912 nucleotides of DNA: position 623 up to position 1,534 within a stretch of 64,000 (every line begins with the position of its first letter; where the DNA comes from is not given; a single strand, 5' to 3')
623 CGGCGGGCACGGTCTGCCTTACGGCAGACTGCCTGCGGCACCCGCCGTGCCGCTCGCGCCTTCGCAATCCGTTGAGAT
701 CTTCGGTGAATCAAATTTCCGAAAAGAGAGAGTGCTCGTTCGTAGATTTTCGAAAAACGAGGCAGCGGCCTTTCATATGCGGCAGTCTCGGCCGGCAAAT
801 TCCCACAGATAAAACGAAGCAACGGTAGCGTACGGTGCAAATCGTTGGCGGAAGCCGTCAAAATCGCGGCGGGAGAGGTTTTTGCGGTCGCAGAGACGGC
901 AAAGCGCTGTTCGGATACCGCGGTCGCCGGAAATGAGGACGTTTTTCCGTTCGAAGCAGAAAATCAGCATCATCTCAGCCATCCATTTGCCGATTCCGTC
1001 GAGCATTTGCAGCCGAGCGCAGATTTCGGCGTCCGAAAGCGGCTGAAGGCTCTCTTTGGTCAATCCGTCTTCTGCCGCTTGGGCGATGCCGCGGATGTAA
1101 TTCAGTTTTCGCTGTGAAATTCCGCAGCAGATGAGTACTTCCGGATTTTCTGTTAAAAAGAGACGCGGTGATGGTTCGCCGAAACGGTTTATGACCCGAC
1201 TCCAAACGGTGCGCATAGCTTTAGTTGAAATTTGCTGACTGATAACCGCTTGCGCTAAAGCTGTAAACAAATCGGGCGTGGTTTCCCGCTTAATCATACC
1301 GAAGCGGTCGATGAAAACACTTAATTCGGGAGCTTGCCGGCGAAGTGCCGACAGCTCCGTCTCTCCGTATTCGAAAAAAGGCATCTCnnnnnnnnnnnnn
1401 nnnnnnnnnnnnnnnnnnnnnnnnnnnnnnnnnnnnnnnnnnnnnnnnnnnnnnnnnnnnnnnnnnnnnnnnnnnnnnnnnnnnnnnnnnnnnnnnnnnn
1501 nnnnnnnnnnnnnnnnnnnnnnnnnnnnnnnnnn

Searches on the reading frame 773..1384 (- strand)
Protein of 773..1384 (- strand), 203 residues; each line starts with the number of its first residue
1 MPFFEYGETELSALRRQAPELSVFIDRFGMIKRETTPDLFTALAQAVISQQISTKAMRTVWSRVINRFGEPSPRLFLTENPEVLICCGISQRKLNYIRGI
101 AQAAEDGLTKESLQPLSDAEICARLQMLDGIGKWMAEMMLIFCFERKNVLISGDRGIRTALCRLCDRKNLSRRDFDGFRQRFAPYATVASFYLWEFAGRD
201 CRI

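Call 66: find_encoding_contigs(protein=window:773-1384:-, flank=3000, max_places=10)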
Protein window:773-1384:- (203 aa): 23 contigs read that carry it; 1 place shown.
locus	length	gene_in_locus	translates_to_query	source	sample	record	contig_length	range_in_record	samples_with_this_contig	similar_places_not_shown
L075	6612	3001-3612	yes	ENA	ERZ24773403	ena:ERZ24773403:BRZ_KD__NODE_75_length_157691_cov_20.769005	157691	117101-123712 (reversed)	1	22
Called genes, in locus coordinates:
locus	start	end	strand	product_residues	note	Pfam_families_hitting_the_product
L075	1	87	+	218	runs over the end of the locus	PF03006:HlyIII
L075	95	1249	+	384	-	PF00768:Peptidase_S11, PF02113:Peptidase_S13 (faint), PF13354:Beta-lactamase2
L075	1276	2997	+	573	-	PF01266:DAO (faint), PF03486:HI0933_like (faint), PF07992:Pyr_redox_2, PF13450:NAD_binding_8 (faint), PF13738:Pyr_redox_3 (weak), PF00070:Pyr_redox, PF02852:Pyr_redox_dim, PF00581:Rhodanese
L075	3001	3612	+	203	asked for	PF00730:HhH-GPD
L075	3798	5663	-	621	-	PF07715:Plug, PF00593:TonB_dep_Rec_b-barrel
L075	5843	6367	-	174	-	-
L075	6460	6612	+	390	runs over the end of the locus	-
